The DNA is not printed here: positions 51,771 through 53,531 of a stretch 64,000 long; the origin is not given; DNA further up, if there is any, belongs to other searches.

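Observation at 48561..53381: Transhydroxylase-like Mo enzyme (alpha+beta) translationally coupled to an unassigned 486-aa protein with two Ig-like repeats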

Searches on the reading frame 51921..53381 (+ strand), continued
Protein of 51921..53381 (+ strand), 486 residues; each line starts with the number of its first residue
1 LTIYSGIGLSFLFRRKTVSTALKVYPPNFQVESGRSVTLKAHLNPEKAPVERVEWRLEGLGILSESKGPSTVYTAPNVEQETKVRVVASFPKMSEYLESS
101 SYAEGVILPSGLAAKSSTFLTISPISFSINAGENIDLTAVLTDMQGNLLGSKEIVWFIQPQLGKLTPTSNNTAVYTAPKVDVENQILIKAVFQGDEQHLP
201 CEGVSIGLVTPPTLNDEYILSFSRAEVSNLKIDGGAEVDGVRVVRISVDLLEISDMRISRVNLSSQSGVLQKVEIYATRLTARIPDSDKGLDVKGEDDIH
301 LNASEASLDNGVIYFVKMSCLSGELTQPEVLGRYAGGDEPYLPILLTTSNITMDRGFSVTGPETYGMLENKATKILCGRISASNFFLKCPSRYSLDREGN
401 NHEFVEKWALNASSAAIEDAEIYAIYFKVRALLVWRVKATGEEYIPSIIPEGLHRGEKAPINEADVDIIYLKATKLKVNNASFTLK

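Call 48: find_homologous_proteins(query=A2, max_evalue=1e-10)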
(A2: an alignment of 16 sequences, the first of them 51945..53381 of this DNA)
Query A2 (16 sequences) (478 aa, profile of the alignment): 13 proteins with E <= 1e-10 among 8000 candidates.
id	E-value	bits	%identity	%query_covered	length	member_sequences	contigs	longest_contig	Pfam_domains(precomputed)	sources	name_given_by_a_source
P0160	2.2e-192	659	30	95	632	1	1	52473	-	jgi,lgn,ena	-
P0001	1.1e-188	647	100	100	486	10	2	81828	-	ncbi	ncbi:MAG: hypothetical protein QXK20_02125 [Nitrososphaerales archaeon]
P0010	6.2e-186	638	59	100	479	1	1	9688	-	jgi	jgi:hypothetical protein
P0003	4.2e-176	605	70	100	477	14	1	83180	-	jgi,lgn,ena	-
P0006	6.5e-176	605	68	100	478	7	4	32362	-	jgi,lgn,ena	jgi:hypothetical protein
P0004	9.3e-176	604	70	100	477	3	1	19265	-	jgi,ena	-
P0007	2.1e-175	603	69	100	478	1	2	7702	-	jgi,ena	-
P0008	7.6e-175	601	69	100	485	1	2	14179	-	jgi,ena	-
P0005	2.1e-173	596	69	100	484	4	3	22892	-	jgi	jgi:hypothetical protein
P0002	7.2e-159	548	84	89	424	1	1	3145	-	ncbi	ncbi:MAG: hypothetical protein ACK4TI_00400, partial [Nitrososphaerales archaeon]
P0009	4.0e-155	536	61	100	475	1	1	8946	-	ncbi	-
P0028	8.1e-146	505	25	78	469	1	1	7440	-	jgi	jgi:hypothetical protein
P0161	4.7e-12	64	62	5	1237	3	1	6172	PF02368.25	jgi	jgi:hypothetical protein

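Call 49: find_encoding_contigs(protein=P0160, flank=10000, max_places=2)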
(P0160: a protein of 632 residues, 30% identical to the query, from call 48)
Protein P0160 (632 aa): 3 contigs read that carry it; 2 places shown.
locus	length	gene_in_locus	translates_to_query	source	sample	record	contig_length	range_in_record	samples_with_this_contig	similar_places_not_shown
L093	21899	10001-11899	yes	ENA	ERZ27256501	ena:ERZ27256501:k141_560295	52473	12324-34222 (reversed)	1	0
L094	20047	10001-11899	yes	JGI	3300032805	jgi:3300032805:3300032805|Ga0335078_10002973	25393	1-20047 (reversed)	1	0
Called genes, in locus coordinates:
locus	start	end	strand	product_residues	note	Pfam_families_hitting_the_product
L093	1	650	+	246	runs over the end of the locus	PF00156:Pribosyltran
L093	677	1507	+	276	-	PF01256:Carb_kinase, PF02110:HK (weak)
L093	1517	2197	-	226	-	-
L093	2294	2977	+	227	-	PF01209:Ubie_methyltran, PF13489:Methyltransf_23, PF08241:Methyltransf_11, PF08242:Methyltransf_12 (faint), PF13649:Methyltransf_25, PF13847:Methyltransf_31 (faint)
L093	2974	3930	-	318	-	PF02272:DHHA1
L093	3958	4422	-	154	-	-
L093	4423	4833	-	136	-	-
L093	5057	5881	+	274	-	PF04402:SIMPL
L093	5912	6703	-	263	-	PF01112:Asparaginase_2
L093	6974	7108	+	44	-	-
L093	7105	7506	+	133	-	-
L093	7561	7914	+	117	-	PF03551:PadR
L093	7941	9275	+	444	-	PF02133:Transp_cyt_pur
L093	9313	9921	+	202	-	-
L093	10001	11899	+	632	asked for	-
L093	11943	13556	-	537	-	PF02310:B12-binding, PF04055:Radical_SAM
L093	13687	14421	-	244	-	PF02613:Nitrate_red_del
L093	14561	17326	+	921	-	PF21423:AhtL-like_1st, PF00384:Molybdopterin, PF01568:Molydop_binding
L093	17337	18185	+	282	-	PF12838:Fer4_7 (faint), PF13247:Fer4_11, PF13620:CarboxypepD_reg, PF13715:CarbopepD_reg_2 (weak)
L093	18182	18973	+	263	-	-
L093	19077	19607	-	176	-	PF00382:TFIIB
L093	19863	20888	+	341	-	PF02424:ApbE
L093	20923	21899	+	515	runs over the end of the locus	PF04205:FMN_bind, PF12801:Fer4_5, PF27538:NosR (weak)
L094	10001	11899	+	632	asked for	-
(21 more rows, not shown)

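Call 50: find_encoding_contigs(protein=P0028, flank=10000, max_places=2)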
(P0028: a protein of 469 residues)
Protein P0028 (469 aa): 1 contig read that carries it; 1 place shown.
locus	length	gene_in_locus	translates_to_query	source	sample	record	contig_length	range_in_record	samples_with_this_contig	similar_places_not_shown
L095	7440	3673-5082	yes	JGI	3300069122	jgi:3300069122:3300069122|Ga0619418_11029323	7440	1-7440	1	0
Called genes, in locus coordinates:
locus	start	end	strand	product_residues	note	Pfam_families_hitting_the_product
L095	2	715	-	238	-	?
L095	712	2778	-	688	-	PF00384:Molybdopterin, PF01568:Molydop_binding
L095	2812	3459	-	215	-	-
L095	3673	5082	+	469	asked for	-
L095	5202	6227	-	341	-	PF04909:Amidohydro_2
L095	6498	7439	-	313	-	?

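Call 71: list_cluster_members(proteins=[window:51921-53378:+, window:48561-51089:+, P0019])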
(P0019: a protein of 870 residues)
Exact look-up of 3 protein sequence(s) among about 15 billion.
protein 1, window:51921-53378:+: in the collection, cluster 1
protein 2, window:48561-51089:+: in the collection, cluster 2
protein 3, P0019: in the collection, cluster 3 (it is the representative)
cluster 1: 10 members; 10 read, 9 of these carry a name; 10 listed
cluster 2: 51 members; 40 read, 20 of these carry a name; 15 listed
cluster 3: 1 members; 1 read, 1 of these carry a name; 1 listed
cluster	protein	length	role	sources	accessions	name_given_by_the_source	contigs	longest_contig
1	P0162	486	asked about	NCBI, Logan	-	-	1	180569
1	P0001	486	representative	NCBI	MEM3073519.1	MAG: hypothetical protein QXK20_02125 [Nitrososphaerales archaeon]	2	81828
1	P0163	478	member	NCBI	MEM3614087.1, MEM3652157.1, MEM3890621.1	MAG: hypothetical protein QW282_00485 [Nitrososphaerales archaeon]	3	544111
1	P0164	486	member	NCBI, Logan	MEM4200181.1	MAG: hypothetical protein QXR91_01305 [Nitrososphaerales archaeon]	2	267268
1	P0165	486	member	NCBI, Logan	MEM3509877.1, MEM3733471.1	MAG: hypothetical protein QW158_00830 [Nitrososphaerales archaeon]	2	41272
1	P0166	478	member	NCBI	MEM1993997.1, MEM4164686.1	MAG: hypothetical protein QXW32_00750 [Nitrososphaerales archaeon]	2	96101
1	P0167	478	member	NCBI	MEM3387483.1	MAG: hypothetical protein QXN08_07460 [Nitrososphaerales archaeon]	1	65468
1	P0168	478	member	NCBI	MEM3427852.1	MAG: hypothetical protein QW212_06215 [Nitrososphaerales archaeon]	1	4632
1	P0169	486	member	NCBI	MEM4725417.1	MAG: hypothetical protein QXG63_00595 [Nitrososphaerales archaeon]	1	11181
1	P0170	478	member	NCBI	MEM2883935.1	MAG: hypothetical protein QXY08_05070 [Nitrososphaerales archaeon]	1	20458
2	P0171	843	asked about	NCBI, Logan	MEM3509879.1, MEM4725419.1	MAG: molybdopterin-dependent oxidoreductase [Nitrososphaerales archaeon]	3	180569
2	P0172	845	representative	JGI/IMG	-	anaerobic selenocysteine-containing dehydrogenase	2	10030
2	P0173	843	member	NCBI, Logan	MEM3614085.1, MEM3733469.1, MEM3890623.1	MAG: molybdopterin-dependent oxidoreductase [Nitrososphaerales archaeon]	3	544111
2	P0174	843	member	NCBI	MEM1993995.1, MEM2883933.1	MAG: molybdopterin-dependent oxidoreductase [Nitrososphaerales archaeon]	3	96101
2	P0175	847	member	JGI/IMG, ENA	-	trimethylamine-N-oxide reductase (cytochrome c)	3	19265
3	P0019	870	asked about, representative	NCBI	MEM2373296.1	MAG: 4Fe-4S binding protein [Thermoproteota archaeon]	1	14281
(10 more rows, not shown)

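Call 72: search_protein_families(library=pfam, alignment_id=A2, max_evalue=0.01)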
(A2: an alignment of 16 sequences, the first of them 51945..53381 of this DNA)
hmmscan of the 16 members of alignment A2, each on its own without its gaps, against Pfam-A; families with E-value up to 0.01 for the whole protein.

A. member 1, window:51945-53381:+ (478 aa): 1 family
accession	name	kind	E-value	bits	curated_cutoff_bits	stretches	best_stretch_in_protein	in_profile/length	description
PF16640.11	Big_3_5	-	0.00035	21.5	35.5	0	120-191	7-76/88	Bacterial Ig-like domain (group 3)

B. families by the number of members that match (of 16 scanned): 15 families
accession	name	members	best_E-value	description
PF16640.11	Big_3_5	5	3.1e-11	Bacterial Ig-like domain (group 3)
PF02369.22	Big_1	5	1.6e-09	Bacterial Ig-like domain (group 1)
PF00801.26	PKD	3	0.0001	PKD domain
PF12801.12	Fer4_5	2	1e-17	4Fe-4S binding domain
PF12838.12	Fer4_7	2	5.5e-05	4Fe-4S dicluster domain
PF13484.11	Fer4_16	2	0.0013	4Fe-4S double cluster binding domain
PF06280.18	fn3_5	1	0.00058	Fn3-like domain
PF15780.11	ASH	1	0.0017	Abnormal spindle-like microcephaly-assoc'd, ASPM-SPD-2-Hydin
PF13287.12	Fn3_assoc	1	0.0024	Fn3 associated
PF12837.12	Fer4_6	1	0.0026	4Fe-4S binding domain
PF16583.11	ZirS_C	1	0.0035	Zinc-regulated secreted antivirulence protein C-terminal domain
PF13237.11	Fer4_10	1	0.0036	4Fe-4S dicluster domain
PF13187.11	Fer4_9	1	0.0061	4Fe-4S dicluster domain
PF09134.16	Invasin_D3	1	0.0088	Invasin, domain 3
PF02368.24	Big_2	1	0.01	Bacterial Ig-like domain (group 2)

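Call 81: find_encoding_contigs(protein=P0027, flank=10000, max_places=2)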
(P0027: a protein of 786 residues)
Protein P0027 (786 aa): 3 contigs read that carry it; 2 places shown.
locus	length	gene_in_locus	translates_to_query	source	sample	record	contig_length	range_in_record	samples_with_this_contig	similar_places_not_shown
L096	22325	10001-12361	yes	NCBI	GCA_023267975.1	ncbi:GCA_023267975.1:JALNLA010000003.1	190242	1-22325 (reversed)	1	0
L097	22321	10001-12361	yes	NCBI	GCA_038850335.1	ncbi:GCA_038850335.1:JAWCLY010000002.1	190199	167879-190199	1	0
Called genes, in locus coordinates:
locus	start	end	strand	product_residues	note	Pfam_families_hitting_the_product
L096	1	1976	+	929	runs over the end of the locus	PF00384:Molybdopterin, PF01568:Molydop_binding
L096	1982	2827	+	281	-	PF12797:Fer4_2 (faint), PF12838:Fer4_7 (faint), PF13187:Fer4_9 (faint), PF13247:Fer4_11, PF00037:Fer4 (weak), PF12837:Fer4_6 (weak), PF13237:Fer4_10 (weak), PF13620:CarboxypepD_reg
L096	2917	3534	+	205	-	-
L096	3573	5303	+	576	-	PF02310:B12-binding, PF04055:Radical_SAM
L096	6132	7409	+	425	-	-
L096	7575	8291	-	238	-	PF01509:TruB_N (weak), PF16198:TruB_C_2, PF01472:PUA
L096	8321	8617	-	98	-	PF08068:DKCLD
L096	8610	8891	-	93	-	-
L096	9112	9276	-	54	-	-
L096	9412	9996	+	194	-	PF00037:Fer4 (weak), PF12838:Fer4_7, PF14697:Fer4_21 (weak), PF12838:Fer4_7, PF13187:Fer4_9 (weak), PF12837:Fer4_6 (weak), PF13237:Fer4_10 (weak), PF00037:Fer4 (weak), +12 more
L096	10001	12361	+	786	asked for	PF12801:Fer4_5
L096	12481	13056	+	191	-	-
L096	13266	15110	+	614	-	PF16640:Big_3_5 (faint)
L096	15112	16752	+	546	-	PF02310:B12-binding, PF04055:Radical_SAM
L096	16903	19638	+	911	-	PF21423:AhtL-like_1st, PF00384:Molybdopterin, PF01568:Molydop_binding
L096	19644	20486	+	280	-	PF12800:Fer4_4 (faint), PF13247:Fer4_11, PF13187:Fer4_9 (weak), PF00037:Fer4, PF12797:Fer4_2 (weak), PF12837:Fer4_6 (weak), PF13237:Fer4_10 (weak), PF13620:CarboxypepD_reg, +4 more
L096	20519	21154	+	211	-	-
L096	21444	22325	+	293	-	PF02310:B12-binding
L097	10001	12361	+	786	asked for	PF12801:Fer4_5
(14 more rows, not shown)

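Call 82: find_encoding_contigs(protein=P0016, flank=10000, max_places=2)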
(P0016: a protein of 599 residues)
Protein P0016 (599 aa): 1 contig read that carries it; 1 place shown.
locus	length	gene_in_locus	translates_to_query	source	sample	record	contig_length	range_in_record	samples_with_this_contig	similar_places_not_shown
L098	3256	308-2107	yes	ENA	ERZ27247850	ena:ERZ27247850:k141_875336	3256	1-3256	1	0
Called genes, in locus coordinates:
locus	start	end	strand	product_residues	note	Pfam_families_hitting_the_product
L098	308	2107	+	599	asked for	-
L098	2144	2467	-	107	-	PF02518:HATPase_c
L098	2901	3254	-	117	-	?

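Call 87: search_solved_structures(query=L004:2490-3953:+, max_evalue=1e-10)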
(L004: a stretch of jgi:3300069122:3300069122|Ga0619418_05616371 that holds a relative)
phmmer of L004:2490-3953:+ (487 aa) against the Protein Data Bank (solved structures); distinct sequences matched with E-value up to 1e-10: 40.
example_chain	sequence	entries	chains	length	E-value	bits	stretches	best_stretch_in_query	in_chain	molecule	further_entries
7pda_A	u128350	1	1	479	7.8e-79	268.6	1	2-471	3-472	UbiD family decarboxylase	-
9gqr_A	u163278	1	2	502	5.7e-68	232.8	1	6-479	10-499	decarboxylase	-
6da6_A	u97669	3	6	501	3e-62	213.9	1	3-474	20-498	UbiD-like decarboxylase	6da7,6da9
7ae4_A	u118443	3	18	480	3.4e-62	213.8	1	2-423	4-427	Phenolic acid decarboxylase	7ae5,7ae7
6r2z_A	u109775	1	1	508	5.2e-58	199.9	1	6-478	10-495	Ferulic acid decarboxylase 1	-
6r30_A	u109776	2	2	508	7.4e-58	199.4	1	6-478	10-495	Ferulic acid decarboxylase 1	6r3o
4za4_A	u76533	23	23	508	8.9e-58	199.2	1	6-478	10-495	Fdc1 | Putative uncharacterized protein An03g06590 | A niger Fdc1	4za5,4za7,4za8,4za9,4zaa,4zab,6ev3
7nf4_A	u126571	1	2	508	1.2e-57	198.8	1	6-478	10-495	Ferulic acid decarboxylase 1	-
7nf3_A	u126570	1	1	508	1.2e-57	198.7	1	6-478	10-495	Ferulic acid decarboxylase 1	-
8oeh_A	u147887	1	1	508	1.2e-57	198.7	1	6-478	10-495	Ferulic acid decarboxylase 1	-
7abn_D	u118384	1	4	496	1.6e-57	198.3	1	5-479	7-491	UbiD-like decarboxylase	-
6tie_AAA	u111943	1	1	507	1.8e-57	198.2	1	6-478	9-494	Ferulic acid decarboxylase 1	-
6tib_AAA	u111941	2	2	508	1.8e-57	198.1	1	6-478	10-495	Ferulic acid decarboxylase 1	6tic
4ip2_A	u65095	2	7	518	1.9e-57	198.1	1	5-479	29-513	Aromatic Acid Decarboxylase | PA0254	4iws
4zad_A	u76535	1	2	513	2.2e-57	197.9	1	6-480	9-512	Fdc1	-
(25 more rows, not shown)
